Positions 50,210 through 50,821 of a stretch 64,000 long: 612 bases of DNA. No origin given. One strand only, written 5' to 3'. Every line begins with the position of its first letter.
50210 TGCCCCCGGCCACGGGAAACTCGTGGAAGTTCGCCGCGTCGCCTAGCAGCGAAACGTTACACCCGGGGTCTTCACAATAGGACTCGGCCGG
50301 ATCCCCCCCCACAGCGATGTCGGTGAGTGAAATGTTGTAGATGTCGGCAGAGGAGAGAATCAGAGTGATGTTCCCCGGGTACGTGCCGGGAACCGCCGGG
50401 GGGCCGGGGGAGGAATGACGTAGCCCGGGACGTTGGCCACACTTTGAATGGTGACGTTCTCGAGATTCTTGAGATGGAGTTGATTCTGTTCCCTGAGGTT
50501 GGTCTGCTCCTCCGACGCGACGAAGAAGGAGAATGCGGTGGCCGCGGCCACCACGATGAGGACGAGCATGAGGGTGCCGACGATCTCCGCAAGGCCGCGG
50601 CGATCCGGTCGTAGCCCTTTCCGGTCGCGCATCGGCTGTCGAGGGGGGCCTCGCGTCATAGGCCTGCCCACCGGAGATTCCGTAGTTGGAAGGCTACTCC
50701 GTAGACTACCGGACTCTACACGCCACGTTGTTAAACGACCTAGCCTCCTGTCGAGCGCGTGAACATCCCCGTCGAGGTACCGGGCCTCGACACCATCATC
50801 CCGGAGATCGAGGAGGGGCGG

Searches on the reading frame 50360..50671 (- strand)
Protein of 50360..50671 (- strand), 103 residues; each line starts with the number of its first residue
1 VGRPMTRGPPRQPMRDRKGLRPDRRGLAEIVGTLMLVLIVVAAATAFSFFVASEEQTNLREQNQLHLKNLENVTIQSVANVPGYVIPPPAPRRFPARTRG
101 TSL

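Call 59: search_protein_families(library=pfam, proteins=[window:50360-50671:-], max_evalue=0.1)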
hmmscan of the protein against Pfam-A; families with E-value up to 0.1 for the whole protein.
window:50360-50671:- (103 aa): 1 family
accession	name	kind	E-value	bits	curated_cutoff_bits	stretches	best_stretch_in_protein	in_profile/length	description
PF07790.16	Pilin_N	-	0.042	15.1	25.2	1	26-66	2-41/78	Archaeal Type IV pilin, N-terminal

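Call 60: search_protein_families(library=ncbifam, proteins=[window:50360-50671:-], max_evalue=0.1)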
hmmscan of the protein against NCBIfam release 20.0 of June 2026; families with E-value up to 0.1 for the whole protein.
window:50360-50671:- (103 aa): 2 families
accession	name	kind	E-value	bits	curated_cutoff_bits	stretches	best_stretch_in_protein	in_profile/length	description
TIGR02537.2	arch_flag_Nterm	domain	4.1e-05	23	20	1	23-51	1-29/33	archaellin/type IV pilin N-terminal domain-containing protein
NF045849.1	ICE_MMCAP2_0565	equivalog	0.093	12.4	40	0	29-69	19-58/80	Mbov_0395 family pilin-like conjugal transfer protein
